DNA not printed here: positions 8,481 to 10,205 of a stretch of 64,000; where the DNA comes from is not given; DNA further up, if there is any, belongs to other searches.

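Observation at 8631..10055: MurC-slot Mur ligase homologue with loss of both the glycine-rich loop and the ATP P-loop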

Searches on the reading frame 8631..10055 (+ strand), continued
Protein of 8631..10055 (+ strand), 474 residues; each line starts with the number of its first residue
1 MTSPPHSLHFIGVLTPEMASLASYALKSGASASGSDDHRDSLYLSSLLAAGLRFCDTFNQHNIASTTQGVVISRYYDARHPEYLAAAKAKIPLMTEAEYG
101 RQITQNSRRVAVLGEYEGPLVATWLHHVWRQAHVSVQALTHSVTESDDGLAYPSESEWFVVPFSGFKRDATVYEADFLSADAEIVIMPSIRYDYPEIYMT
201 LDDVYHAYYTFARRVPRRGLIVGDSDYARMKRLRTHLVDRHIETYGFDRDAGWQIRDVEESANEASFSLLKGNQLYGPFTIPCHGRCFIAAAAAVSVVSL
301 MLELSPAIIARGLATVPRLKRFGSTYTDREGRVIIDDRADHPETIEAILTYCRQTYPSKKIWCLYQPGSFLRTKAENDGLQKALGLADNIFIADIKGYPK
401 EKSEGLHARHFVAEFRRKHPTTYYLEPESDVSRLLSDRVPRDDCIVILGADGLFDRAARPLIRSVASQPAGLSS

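Call 27: list_cluster_members(proteins=[P0001, P0004, P0006, P0007, P0009, P0011, P0014, P0015, P0018, P0026])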
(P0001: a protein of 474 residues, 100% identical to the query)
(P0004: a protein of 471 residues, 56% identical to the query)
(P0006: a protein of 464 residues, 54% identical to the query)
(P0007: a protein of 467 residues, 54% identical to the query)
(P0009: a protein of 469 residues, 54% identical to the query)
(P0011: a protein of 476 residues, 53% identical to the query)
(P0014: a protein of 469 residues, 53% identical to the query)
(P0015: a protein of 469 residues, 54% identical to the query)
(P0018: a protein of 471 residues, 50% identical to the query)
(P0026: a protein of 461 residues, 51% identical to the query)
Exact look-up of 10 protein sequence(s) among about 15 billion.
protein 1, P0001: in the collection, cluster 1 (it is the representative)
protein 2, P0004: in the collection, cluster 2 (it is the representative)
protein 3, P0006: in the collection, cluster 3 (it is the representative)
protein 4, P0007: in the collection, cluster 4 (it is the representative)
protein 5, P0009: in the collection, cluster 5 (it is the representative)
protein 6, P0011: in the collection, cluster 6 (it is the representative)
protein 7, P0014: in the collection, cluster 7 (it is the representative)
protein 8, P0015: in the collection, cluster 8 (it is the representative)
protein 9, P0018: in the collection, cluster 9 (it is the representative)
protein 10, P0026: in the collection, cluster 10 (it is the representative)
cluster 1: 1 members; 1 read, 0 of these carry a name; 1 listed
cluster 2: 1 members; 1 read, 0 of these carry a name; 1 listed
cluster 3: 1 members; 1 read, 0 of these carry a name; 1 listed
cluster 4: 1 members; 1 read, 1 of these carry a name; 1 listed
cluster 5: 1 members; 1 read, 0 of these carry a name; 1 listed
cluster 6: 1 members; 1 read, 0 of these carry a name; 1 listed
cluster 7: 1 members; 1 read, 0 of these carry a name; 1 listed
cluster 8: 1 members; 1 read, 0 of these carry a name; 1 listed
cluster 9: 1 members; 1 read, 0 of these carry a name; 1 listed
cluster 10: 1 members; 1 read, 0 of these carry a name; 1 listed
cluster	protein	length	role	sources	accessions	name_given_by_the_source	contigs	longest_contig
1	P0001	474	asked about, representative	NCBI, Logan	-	-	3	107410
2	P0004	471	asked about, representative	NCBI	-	-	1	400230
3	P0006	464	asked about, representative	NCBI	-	-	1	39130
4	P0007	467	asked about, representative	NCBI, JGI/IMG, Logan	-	UDP-N-acetylmuramate--alanine ligase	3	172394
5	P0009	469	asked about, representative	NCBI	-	-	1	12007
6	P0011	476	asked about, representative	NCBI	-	-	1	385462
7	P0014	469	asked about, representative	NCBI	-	-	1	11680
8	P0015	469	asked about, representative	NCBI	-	-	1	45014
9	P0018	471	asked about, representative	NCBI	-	-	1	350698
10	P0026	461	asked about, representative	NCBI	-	-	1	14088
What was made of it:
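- Tried and rejected: Cluster look-up gave no organism names (call 27).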

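Call 29: search_protein_representatives(alignment_id=A2)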
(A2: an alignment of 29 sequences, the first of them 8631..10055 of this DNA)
Query: 29 sequences, 467 profile positions. Proteins with E-value up to 0.001 (for the whole library): 14446; up to 1e-10: 8242; up to 1e-30: 1791. The best 150 are listed.
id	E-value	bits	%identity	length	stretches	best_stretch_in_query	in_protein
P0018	9.2e-217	736.7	-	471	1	1-466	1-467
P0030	2.3e-164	563.9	-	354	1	119-464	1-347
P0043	3.2e-142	490.9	-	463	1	1-455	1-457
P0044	1.7e-75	270.9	-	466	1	4-455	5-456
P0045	5.7e-75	269.2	-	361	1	148-455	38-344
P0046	2.4e-73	263.8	-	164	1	304-465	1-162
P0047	4.9e-73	262.8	-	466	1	5-454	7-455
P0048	1.8e-72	261.0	-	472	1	4-454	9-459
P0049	3.0e-70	253.6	-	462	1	2-463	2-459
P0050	3.6e-69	250.1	-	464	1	3-460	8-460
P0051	5.9e-69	249.4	-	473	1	4-454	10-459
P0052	4.3e-67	243.2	-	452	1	17-457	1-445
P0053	8.4e-66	239.0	-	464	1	2-455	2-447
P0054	1.2e-64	235.1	-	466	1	3-454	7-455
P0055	2.2e-63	231.0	-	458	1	6-454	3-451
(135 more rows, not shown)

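Call 32: search_protein_families(library=pfam, proteins=[L005:13-1257:+], max_evalue=0.001)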
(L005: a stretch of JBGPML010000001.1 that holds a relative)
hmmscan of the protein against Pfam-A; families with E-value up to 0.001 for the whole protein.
L005:13-1257:+ (414 aa): 2 families
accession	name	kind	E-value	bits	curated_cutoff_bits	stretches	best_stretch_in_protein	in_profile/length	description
PF03129.25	HGTP_anticodon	-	1.1e-21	77.2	21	1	322-411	1-93/94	Anticodon binding domain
PF00587.30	tRNA-synt_2b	-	1.8e-13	51.3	29.3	1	107-281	11-176/179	tRNA synthetase class II core domain (G, H, P, S and T)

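Call 33: predict_structure(alignment_id=A2)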
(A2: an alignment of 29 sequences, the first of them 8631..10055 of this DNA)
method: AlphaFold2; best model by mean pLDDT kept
length: 474 residues; sequences in the alignment: 29
mean_pLDDT: 90.7   pTM: 0.90
mean pLDDT of the five models: 90.7, 90.6, 90.0, 89.6, 88.4
residues with pLDDT >= 90: 356; 70-90: 90; 50-70: 16; < 50: 12
segments of 3 or more residues with pLDDT < 50: 465-474
pLDDT, mean of each block of 10 residues (from residue 1): 76 95 96 90 91 94 95 92 97 95 95 95 97 95 86 95 89 88 94 83 92 96 93 92 95 96 93 96 93 98 97 96 91 94 95 93 93 89 97 78 67 93 89 89 94 89 54 41
secondary structure, 60 per line:
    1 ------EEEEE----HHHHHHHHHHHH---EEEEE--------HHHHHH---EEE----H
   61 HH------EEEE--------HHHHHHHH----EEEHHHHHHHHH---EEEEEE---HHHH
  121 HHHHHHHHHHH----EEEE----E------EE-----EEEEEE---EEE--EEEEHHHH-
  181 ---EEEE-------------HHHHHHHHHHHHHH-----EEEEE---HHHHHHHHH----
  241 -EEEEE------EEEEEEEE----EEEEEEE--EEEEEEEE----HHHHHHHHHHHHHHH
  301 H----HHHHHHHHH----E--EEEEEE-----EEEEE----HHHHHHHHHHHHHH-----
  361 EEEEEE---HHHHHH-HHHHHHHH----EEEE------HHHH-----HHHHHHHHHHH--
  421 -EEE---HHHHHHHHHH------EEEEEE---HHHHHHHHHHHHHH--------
elements in order: E7-11 H16-27 E31-35 H44-49 E53-55 E69-72 H81-88 E93-95 H96-104 E108-113 H117-131 E136-139 E158-163 E167-169 E172-175 H176-179 E184-187 H201-214 E220-224 H228-236 E242-246 E253-260 E265-271 E274-281 H286-301 H306-314 E322-327 E333-337 H342-355 E361-366 H370-375 H377-384 E389-392 H399-402 H408-418 E422-424 H428-437 E444-449 H453-466
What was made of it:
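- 8631..10055 (+): MurC-derived gene (474 aa), positional orthologue of murC. It has a three-domain Mur-ligase fold but has lost the ligase catalytic residues. AF2 pLDDT 90.7: call 33.
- On MurC (UDP-MurNAc:L-Ala ligase, TIGR01082): AF2 pLDDT 90.7 and pTM 0.90 (call 33).
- The AF2 model has pLDDT 90.7 and pTM 0.90 (call 33). The fold is predicted with confidence (call 33).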

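Call 35: find_encoding_contigs(protein=P0043, flank=10000, max_places=3)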
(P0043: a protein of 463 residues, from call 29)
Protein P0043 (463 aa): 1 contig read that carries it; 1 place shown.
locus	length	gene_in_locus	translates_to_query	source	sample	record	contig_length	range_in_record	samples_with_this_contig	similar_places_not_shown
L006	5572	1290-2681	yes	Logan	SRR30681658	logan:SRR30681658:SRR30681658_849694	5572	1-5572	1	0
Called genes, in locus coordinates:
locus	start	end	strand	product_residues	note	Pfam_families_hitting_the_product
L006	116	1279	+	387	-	PF03033:Glyco_transf_28, PF04101:Glyco_tran_28_C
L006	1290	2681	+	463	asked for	PF01225:Mur_ligase, PF08245:Mur_ligase_M, PF02875:Mur_ligase_C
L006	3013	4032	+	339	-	PF01565:FAD_binding_4, PF02873:MurB_C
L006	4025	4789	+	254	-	-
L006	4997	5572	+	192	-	?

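Call 36: fold_search(model_id=the predicted structure, library=pdb)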
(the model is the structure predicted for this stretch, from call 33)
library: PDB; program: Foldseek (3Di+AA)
matches with E <= 10: 1807; with E <= 0.001: 152
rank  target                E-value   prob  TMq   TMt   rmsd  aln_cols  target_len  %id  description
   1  2f00_B                5.8e-38  1.00  0.86  0.84   3.1       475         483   20  Escherichia coli MurC (released 2006-10-24)
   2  4hv4_A                1.2e-37  1.00  0.83  0.84   3.5       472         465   21  2.25 Angstrom resolution crystal structure of UDP-N-acetylmuramate--L-alanine ligase (murC) from Yersinia pestis CO92  (released 2012-11-21)
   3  2f00_A                4.2e-37  1.00  0.85  0.84   3.5       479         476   19  Escherichia coli MurC (released 2006-10-24)
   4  1p3d_A                1.8e-36  1.00  0.87  0.89   3.0       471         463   20  Crystal Structure of UDP-N-acetylmuramic acid:L-alanine ligase (MurC) in Complex with UMA and ANP. (released 2003-07-15)
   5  4hv4_B                2.5e-36  1.00  0.81  0.83   3.7       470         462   21  2.25 Angstrom resolution crystal structure of UDP-N-acetylmuramate--L-alanine ligase (murC) from Yersinia pestis CO92  (released 2012-11-21)
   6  1p31_A                3.1e-36  1.00  0.85  0.87   3.2       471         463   20  Crystal Structure of UDP-N-acetylmuramic acid:L-alanine Ligase (MurC) from Haemophilus influenzae (released 2003-07-15)
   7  1p31_B                4.1e-36  1.00  0.88  0.89   2.7       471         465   19  Crystal Structure of UDP-N-acetylmuramic acid:L-alanine Ligase (MurC) from Haemophilus influenzae (released 2003-07-15)
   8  1p3d_B                1.6e-35  1.00  0.87  0.89   2.8       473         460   19  Crystal Structure of UDP-N-acetylmuramic acid:L-alanine ligase (MurC) in Complex with UMA and ANP. (released 2003-07-15)
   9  1gqy_B                4.7e-35  1.00  0.84  0.85   3.4       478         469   19  MURC - CRYSTAL STRUCTURE OF THE ENZYME FROM HAEMOPHILUS INFLUENZAE COMPLEXED WITH AMPPCP (released 2003-06-13)
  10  1gqy_A                6.6e-35  1.00  0.81  0.82   3.8       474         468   19  MURC - CRYSTAL STRUCTURE OF THE ENZYME FROM HAEMOPHILUS INFLUENZAE COMPLEXED WITH AMPPCP (released 2003-06-13)
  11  9ir6_A                1.3e-34  1.00  0.58  0.59  14.0       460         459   23  Crystal structure of UDP-N-acetylmuramic Acid L-alanine ligase (MurC) from Roseburia faecis in complex with UNAM (released 2025-04-09)
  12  9ir5                  3.8e-34  1.00  0.59  0.61  13.8       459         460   23  Crystal structure of apo-form UDP-N-acetylmuramic Acid L-alanine ligase (MurC) from Roseburia faecis (released 2025-04-09)
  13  9s8i_B                4.6e-33  1.00  0.67  0.70   6.7       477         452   19  Crystal Structure of UDP-N-acetylmuramate-L-alanine ligase (MurC) from Pseudomonas aeruginosa in complex with compound (released 2025-09-17)
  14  9s8i_A                5.2e-33  1.00  0.68  0.71   6.3       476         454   19  Crystal Structure of UDP-N-acetylmuramate-L-alanine ligase (MurC) from Pseudomonas aeruginosa in complex with compound (released 2025-09-17)
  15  7bva_A                1.5e-31  1.00  0.78  0.77   4.7       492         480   18  Crystal structure of UDP-N-acetylmuramic Acid L-alanine ligase (MurC) from Mycobacterium bovis (released 2020-04-22)
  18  1gqq_B                1.7e-30  1.00  0.71  0.78   5.2       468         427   18  MURC - Crystal structure of the apo-enzyme from Haemophilus influenzae (released 2003-06-15)
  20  1gqq_A                4.5e-29  1.00  0.51  0.55   9.2       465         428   19  MURC - Crystal structure of the apo-enzyme from Haemophilus influenzae (released 2003-06-15)
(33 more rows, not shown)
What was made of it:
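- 8631..10055 (+): Foldseek best hits are MurC, TM 0.87-0.89: call 36.
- On MurC (UDP-MurNAc:L-Ala ligase, TIGR01082): Foldseek top 22 hits are MurC or Mpl, TM up to 0.89 (call 36).
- On Mur-ligase-derived non-catalytic protein (pseudoenzyme; precedent PAP11/MurE-like): Fold: calls 33, 36.
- Closest known: MurC, UDP-N-acetylmuramate--L-alanine ligase. Same: Same three-domain fold (TM 0.87-0.89, call 36).
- Foldseek gives TM 0.87-0.89 to ligand-bound H. influenzae MurC 1p3d, against 0.51-0.71 to apo 1gqq (call 36).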
